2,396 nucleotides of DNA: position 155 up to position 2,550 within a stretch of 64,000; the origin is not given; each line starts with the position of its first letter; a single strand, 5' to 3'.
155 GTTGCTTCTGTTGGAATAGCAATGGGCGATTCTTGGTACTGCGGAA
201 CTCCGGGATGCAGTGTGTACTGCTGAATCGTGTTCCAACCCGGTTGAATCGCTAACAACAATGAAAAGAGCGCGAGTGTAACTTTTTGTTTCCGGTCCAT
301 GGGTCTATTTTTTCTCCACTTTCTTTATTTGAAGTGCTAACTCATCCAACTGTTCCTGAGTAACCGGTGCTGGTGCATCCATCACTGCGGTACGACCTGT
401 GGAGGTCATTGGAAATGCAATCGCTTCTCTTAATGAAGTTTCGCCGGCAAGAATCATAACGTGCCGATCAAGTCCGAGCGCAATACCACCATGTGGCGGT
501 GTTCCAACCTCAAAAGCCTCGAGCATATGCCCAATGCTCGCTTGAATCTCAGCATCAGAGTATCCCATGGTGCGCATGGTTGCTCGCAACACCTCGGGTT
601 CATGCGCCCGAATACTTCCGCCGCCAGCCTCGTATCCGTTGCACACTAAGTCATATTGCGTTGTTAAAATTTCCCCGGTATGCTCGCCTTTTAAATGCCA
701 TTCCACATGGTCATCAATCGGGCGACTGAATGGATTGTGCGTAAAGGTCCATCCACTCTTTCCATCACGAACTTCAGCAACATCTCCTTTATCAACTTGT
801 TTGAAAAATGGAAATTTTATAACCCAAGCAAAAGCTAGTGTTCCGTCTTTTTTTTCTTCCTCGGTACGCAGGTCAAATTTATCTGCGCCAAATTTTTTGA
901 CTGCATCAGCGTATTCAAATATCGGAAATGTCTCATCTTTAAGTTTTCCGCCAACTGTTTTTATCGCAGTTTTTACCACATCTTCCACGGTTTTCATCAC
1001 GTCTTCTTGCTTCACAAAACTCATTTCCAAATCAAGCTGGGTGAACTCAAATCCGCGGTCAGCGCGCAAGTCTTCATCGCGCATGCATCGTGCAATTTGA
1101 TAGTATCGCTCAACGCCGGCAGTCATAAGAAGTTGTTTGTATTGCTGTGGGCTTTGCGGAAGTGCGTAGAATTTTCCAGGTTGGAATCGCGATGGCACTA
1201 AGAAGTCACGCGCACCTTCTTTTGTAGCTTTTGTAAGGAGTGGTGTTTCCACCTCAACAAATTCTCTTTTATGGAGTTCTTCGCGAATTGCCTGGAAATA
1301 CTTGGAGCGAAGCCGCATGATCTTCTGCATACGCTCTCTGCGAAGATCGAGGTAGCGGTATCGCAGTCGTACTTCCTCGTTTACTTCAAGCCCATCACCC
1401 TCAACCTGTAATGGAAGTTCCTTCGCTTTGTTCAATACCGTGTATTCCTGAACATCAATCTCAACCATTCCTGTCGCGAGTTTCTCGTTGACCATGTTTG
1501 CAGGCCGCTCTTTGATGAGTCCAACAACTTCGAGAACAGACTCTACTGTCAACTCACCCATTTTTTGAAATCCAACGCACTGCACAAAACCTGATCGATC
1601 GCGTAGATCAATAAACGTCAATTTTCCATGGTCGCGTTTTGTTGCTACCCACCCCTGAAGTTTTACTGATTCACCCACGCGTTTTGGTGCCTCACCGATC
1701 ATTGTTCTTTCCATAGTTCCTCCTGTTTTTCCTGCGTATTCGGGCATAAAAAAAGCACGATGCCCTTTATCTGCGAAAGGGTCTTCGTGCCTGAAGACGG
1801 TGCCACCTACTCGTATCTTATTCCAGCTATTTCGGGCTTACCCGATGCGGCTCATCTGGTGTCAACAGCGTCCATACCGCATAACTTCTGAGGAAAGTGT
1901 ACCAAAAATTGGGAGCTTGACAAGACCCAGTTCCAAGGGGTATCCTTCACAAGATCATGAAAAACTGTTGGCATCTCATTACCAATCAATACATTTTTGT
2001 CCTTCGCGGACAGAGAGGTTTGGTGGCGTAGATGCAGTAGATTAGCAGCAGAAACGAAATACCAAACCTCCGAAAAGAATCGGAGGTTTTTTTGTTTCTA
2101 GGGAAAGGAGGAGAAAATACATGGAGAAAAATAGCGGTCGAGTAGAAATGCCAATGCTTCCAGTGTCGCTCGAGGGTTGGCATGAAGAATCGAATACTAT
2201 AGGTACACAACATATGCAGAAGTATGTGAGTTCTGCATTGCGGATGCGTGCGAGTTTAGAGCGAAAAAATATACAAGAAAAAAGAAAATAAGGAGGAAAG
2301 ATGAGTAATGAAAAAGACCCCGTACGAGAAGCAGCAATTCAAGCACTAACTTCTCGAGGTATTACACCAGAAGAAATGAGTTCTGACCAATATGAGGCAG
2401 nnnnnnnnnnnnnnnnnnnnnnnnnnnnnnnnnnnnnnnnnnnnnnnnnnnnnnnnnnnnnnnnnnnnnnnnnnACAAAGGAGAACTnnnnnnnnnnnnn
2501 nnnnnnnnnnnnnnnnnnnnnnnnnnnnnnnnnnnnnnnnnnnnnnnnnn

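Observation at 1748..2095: T-box riboswitch-like leader on aspS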

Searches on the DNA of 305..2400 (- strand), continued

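Call 74: search_with_rna_model(model_id=R1, sources=[window, L001, L002, L003, L004, L005, L006, L007, L008, L009, L010, L011, L012, L013, L014, L015, L016, L017, L018, L019, L020, L021, L022, L023, L024, L025, L026, L027, L028, L029, L030, L031, L032, L033, L034, L035, L036, L037, L038, L039, L040, L041, L042, L043, L044, L045, L046, L047, L048, L049, L050, L051, L052, L053, L054, L055, L056, L057, L058, L059, L060, L061, L062, L063, L064, L065, L066, L067, L068, L069, L070, L071, L072, L073, L074, L075, L076, L077, L078, L079, L080, L201, L202, L203, L204, L205, L133, L162, L177, L145, L093, L192], max_evalue=1, show_alignments=6)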
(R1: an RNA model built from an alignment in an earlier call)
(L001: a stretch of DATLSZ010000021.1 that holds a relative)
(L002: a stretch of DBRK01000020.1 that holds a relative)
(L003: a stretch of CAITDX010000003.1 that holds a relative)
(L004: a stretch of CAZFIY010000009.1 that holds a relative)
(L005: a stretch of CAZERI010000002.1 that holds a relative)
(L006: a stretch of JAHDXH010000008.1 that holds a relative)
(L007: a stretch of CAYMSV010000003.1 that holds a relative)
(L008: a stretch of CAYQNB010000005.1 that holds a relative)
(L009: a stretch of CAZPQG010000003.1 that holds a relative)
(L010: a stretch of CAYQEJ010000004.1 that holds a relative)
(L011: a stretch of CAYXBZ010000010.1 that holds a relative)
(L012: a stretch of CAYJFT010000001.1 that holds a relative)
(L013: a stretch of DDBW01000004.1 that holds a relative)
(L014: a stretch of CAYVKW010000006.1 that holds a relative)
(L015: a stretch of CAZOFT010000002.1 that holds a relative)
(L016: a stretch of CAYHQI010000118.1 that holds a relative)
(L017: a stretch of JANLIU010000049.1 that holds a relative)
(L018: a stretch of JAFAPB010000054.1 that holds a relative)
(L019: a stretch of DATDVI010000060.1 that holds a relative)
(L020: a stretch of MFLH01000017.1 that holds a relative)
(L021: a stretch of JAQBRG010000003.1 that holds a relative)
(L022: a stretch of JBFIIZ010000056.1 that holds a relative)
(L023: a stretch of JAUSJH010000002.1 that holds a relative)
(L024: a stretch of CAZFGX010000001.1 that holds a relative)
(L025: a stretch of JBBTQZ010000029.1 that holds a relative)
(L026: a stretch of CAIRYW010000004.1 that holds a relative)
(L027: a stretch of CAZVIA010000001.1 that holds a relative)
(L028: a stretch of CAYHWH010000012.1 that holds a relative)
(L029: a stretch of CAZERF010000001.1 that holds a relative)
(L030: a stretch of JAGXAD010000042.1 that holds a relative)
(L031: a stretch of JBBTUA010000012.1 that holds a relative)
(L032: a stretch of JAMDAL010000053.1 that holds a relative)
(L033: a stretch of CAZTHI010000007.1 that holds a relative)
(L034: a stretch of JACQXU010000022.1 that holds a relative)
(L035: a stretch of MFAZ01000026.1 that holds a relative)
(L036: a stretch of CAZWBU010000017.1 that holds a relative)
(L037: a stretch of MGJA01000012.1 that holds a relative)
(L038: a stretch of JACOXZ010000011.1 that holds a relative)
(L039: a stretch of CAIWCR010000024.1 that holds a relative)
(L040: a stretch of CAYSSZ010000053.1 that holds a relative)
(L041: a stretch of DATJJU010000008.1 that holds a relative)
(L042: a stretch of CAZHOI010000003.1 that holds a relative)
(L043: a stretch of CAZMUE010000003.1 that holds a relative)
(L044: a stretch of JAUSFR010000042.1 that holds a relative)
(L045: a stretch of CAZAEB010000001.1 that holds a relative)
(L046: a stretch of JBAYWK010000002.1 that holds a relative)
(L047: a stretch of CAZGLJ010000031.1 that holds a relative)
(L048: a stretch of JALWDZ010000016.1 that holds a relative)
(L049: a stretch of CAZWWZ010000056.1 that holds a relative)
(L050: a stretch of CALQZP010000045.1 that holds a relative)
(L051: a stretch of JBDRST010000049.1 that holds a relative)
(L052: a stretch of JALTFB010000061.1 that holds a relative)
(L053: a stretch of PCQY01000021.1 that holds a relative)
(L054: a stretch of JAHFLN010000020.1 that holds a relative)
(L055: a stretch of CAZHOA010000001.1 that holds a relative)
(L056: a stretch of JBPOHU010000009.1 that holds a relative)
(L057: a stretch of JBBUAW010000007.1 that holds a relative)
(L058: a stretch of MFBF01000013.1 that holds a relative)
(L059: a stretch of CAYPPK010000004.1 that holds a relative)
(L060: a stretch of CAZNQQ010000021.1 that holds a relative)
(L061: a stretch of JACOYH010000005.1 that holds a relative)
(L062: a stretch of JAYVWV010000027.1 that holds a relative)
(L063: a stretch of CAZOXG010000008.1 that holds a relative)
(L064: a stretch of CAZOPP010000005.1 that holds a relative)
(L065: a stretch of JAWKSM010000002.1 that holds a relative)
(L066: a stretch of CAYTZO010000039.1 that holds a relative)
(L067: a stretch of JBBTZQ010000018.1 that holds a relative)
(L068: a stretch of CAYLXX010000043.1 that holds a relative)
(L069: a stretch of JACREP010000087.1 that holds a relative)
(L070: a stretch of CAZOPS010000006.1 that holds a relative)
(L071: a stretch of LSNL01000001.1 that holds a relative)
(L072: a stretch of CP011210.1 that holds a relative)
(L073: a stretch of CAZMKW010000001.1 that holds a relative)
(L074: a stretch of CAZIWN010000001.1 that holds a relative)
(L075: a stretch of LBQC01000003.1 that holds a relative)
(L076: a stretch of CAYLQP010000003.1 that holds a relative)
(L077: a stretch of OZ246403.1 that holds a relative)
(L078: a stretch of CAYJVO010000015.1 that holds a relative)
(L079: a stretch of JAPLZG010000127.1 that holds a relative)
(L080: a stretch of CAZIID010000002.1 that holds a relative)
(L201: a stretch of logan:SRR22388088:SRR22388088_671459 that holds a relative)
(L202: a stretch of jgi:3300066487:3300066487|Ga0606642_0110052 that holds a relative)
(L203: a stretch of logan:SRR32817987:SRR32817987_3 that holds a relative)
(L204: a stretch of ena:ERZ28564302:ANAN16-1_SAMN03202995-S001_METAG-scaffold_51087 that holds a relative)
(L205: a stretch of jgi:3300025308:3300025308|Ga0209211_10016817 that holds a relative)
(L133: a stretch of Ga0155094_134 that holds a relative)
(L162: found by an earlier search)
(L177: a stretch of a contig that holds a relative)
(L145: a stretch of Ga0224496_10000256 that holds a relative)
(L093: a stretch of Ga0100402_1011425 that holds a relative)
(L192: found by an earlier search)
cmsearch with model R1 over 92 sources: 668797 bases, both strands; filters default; matches with E-value up to 1: 17.
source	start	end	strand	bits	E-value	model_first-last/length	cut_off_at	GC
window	1991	2095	+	127.4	2e-28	1-106/106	no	0.44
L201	2123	2227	-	125.2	7.2e-28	1-106/106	no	0.44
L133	7328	7427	+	101.3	7.3e-22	1-106/106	no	0.41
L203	2124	2223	-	100.9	9.6e-22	1-106/106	no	0.42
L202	106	207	-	81.2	9e-17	1-106/106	no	0.42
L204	73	177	-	79.8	2e-16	1-106/106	no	0.41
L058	2804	2899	-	31.7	0.00026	1-106/106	no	0.36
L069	280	384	-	30.4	0.00057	1-106/106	no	0.47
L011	2732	2828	-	28.6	0.0016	1-106/106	no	0.36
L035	2718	2809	-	26.2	0.0066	1-106/106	no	0.46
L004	2346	2444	+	24.9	0.013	1-106/106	no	0.38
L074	5037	5120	-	24.9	0.014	1-106/106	no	0.36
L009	2460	2560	-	23.2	0.037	1-106/106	no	0.34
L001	2687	2767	-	22.5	0.055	1-106/106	no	0.37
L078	5402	5487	-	19.2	0.38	1-106/106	no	0.35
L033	2594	2692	+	17.7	0.9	1-106/106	no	0.34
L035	4820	4927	+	17.6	0.94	1-106/106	no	0.37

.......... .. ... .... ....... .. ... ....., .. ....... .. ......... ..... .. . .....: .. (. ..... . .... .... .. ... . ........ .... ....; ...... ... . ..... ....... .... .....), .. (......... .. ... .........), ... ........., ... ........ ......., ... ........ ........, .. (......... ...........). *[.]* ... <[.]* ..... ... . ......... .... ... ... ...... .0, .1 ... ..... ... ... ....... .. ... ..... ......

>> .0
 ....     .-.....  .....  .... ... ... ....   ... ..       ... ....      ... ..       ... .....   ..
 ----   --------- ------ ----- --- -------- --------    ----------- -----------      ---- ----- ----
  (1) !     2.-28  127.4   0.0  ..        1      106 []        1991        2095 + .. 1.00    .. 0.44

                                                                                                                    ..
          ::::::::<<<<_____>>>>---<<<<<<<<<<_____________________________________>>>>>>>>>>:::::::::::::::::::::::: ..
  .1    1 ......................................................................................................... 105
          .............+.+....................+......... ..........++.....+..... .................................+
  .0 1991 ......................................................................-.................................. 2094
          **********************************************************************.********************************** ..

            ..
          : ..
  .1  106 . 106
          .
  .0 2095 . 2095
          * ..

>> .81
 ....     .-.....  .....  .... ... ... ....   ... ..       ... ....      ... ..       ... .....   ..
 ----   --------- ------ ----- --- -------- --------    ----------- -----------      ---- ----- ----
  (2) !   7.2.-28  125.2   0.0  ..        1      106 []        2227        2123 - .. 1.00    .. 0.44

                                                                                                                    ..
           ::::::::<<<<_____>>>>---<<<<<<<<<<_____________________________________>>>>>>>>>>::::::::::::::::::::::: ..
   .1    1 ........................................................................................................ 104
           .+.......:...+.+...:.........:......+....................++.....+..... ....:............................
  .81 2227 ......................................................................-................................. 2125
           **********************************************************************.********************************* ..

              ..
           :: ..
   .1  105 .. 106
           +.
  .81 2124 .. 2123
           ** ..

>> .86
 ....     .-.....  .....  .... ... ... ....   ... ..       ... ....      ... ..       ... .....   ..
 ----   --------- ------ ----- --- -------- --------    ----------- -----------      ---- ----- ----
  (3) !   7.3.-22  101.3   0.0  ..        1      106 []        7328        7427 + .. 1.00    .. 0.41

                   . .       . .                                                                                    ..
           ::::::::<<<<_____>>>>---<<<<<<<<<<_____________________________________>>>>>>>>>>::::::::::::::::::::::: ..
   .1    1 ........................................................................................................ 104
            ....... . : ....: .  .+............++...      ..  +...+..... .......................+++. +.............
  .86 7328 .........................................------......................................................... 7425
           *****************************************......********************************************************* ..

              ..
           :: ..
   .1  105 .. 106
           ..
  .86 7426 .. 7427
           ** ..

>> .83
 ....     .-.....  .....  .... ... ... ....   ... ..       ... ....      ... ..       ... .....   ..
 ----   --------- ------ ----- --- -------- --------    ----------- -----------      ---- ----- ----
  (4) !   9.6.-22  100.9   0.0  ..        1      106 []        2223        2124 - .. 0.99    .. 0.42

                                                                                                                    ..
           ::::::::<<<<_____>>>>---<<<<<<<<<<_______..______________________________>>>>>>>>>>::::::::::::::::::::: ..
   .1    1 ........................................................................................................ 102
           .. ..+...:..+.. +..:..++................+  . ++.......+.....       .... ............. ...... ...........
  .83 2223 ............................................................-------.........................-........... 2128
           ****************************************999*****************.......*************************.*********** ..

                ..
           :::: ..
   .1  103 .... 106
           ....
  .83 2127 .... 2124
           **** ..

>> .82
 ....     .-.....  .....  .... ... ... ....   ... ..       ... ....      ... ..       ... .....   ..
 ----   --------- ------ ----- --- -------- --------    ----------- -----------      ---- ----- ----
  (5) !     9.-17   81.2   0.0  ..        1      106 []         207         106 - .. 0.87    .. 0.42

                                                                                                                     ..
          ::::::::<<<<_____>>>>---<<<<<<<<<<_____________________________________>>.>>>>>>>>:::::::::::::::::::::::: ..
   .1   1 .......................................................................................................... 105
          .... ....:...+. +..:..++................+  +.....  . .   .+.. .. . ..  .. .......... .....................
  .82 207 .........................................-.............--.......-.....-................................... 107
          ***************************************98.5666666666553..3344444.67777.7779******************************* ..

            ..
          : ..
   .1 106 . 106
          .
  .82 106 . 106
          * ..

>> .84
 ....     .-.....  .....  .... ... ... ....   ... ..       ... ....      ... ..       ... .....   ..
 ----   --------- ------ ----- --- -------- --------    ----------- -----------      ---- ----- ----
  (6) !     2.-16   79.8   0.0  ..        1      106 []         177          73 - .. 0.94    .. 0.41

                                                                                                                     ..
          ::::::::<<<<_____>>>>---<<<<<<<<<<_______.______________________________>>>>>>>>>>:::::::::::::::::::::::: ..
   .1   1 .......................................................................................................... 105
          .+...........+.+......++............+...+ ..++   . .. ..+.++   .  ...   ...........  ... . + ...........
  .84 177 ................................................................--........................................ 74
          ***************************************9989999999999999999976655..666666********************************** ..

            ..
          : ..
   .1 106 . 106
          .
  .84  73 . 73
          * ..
